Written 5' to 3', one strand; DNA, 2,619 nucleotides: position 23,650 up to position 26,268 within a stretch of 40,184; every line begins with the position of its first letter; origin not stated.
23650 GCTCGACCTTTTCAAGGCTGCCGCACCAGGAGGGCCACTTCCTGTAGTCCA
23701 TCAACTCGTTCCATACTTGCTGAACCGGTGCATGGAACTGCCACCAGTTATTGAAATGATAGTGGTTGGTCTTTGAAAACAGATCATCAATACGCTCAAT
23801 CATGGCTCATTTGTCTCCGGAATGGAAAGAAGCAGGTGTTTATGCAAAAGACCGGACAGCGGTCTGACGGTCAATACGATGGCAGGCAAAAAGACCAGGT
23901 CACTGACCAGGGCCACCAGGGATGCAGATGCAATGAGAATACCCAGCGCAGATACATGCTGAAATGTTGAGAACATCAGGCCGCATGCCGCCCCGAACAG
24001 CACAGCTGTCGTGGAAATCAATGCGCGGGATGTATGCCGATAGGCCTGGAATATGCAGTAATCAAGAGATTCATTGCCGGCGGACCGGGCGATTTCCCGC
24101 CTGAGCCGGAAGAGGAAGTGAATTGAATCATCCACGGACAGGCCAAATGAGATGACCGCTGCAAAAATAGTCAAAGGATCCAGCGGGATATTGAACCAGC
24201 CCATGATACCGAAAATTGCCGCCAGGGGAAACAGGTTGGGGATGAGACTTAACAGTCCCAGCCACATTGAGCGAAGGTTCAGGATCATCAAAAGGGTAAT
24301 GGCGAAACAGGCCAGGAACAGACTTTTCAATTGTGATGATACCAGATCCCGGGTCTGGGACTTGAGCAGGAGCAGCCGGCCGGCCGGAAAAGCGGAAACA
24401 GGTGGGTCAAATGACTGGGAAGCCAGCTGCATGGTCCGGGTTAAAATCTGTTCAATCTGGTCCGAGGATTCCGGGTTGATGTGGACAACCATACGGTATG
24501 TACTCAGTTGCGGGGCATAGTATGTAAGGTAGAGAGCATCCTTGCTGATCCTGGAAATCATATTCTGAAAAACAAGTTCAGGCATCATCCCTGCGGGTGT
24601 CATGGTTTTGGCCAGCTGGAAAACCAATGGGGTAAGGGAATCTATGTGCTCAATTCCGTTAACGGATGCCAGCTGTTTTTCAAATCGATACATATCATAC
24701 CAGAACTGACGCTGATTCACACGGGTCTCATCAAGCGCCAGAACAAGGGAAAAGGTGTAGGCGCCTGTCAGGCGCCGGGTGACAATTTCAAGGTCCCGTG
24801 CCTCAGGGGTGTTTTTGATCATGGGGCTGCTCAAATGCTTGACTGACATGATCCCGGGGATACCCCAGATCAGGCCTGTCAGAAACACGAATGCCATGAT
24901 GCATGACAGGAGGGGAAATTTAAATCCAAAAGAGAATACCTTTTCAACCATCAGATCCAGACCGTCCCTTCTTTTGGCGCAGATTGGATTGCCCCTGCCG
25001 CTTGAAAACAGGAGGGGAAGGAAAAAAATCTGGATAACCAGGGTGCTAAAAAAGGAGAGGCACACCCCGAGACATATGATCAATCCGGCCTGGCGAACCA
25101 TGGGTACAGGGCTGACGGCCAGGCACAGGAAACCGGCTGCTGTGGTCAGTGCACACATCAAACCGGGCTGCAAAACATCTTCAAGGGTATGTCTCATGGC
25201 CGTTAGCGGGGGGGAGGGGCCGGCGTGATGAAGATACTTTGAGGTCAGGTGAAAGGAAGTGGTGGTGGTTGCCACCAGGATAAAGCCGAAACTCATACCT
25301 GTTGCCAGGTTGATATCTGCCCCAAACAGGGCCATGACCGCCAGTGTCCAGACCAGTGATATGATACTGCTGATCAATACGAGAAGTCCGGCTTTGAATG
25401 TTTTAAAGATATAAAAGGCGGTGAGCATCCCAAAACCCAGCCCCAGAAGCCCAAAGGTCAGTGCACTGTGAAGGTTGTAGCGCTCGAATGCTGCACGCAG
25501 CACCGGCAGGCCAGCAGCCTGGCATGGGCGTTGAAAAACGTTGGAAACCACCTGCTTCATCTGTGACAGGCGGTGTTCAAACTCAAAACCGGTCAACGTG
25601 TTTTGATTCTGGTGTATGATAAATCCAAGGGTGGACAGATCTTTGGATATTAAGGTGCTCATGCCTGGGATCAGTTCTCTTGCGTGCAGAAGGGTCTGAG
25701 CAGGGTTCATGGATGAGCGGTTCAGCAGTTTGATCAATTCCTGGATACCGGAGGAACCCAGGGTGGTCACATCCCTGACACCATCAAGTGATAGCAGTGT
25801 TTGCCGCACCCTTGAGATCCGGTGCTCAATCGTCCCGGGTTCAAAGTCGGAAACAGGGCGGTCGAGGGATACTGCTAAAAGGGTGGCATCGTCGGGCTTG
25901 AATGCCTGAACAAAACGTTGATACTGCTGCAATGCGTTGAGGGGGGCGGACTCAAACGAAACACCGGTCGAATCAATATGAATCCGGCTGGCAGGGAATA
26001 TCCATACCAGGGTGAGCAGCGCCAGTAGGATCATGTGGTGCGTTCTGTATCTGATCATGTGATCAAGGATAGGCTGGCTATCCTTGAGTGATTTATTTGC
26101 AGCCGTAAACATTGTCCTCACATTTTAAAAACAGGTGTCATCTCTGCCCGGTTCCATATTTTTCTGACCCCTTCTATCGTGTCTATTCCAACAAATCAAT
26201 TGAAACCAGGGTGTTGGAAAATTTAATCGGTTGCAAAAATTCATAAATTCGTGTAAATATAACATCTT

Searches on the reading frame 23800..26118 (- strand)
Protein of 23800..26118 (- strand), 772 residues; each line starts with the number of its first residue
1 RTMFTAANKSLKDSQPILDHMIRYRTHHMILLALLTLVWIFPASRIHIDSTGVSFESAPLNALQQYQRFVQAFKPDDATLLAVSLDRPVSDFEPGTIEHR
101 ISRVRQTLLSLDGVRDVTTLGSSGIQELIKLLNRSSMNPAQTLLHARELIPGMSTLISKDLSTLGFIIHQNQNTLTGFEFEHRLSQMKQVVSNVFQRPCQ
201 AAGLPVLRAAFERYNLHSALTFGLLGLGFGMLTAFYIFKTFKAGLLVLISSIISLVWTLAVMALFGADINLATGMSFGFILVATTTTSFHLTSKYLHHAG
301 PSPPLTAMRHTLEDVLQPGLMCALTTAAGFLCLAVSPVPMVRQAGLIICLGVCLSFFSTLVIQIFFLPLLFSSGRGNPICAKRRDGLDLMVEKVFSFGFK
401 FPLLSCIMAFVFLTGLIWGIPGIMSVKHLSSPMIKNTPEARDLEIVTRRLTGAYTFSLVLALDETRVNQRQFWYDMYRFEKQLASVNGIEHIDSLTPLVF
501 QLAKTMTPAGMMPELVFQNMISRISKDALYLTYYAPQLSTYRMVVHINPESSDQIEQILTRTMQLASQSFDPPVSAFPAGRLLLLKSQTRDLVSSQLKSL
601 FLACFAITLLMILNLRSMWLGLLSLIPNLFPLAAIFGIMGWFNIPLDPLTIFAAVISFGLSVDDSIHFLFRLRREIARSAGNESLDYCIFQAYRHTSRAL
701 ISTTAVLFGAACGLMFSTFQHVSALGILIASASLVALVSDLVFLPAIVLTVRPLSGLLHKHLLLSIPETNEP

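Call 10: search_protein_families(library=pfam, proteins=[window:23800-26118:-], max_evalue=0.0001)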
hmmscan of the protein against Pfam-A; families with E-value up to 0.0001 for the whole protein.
window:23800-26118:- (772 aa): 3 families
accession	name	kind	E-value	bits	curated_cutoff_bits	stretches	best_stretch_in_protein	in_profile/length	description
PF03176.21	MMPL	-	8.6e-17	61.5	20.5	2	553-750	101-301/333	MMPL family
PF02355.23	SecD_SecF_C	-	6.5e-06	26.1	20.5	1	590-747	27-182/189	Protein export membrane protein SecD/SecF, C-terminal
PF00873.25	ACR_tran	-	8.5e-05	20.9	28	1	597-748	334-486/1021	AcrB/AcrD/AcrF family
